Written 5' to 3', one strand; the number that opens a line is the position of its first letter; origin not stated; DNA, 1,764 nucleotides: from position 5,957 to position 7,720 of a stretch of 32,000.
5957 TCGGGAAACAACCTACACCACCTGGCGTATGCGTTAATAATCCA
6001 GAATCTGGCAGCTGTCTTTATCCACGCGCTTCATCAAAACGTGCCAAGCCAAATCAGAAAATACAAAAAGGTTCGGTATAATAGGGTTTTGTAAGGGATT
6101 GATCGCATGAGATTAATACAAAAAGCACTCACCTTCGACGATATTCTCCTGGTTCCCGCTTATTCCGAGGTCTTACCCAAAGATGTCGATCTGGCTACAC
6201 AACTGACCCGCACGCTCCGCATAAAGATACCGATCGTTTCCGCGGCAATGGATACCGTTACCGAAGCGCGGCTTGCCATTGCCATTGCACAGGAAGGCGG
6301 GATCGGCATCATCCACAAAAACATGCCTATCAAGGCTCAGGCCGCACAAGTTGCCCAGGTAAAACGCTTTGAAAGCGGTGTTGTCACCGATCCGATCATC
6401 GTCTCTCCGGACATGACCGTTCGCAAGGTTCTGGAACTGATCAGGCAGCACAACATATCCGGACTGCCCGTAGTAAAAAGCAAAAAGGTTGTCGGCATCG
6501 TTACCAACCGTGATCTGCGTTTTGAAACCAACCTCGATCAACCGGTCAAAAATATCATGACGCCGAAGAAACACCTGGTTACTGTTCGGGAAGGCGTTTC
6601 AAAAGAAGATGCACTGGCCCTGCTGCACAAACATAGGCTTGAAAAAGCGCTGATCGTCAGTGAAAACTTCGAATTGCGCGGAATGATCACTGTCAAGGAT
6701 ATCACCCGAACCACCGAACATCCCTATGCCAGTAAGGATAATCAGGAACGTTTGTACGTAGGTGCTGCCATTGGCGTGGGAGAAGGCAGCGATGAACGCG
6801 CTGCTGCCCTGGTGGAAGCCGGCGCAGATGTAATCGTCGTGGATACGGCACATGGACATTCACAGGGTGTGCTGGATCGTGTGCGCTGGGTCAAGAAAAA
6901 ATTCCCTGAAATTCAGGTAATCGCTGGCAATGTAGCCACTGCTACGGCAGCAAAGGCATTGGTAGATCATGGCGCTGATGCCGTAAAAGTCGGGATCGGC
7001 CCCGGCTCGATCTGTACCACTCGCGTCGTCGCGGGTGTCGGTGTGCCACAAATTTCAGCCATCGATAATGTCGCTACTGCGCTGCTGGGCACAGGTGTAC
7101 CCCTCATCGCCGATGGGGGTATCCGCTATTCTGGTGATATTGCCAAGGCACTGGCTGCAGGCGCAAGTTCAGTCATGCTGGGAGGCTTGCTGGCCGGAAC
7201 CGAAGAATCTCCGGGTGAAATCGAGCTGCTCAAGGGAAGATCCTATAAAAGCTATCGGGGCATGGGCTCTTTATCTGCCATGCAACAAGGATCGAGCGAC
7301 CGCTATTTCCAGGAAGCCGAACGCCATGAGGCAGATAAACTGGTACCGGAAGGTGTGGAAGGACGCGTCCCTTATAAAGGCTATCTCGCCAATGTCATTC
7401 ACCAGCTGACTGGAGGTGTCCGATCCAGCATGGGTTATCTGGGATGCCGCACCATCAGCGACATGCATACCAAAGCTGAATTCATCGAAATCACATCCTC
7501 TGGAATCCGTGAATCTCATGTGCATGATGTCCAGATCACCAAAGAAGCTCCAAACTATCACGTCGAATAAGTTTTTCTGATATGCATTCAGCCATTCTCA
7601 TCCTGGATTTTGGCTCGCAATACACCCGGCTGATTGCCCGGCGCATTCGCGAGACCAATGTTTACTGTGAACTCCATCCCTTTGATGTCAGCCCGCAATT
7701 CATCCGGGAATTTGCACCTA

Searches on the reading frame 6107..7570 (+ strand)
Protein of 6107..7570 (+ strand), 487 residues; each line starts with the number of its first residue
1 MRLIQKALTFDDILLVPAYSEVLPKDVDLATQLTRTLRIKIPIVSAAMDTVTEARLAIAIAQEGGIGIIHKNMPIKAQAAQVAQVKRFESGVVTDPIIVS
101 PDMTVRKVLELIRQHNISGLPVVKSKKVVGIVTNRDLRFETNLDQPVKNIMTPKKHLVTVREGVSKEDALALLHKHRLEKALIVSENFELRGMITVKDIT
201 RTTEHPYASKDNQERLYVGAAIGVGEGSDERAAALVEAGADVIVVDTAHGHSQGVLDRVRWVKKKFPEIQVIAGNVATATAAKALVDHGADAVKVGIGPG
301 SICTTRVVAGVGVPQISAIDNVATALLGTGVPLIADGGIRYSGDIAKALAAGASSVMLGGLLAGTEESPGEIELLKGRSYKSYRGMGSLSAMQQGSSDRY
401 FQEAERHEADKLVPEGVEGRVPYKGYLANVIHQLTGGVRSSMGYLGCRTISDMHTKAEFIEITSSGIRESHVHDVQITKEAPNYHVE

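Call 5: search_protein_families(library=pfam, proteins=[window:6107-7570:+])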
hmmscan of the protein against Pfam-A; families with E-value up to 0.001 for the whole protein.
window:6107-7570:+ (487 aa): 4 families
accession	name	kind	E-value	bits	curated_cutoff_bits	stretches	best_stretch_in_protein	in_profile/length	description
PF00478.31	IMPDH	-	5.8e-164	545.5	25.6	1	7-473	1-345/345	IMP dehydrogenase / GMP reductase domain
PF00571.33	CBS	-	7.9e-22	77.8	24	2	94-138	7-52/57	CBS domain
PF03060.21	NMO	-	3.6e-12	46.8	28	2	218-369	92-232/331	Nitronate monooxygenase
PF01070.24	FMN_dh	-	1.7e-08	34.4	24.9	1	255-360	206-303/350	FMN-dependent dehydrogenase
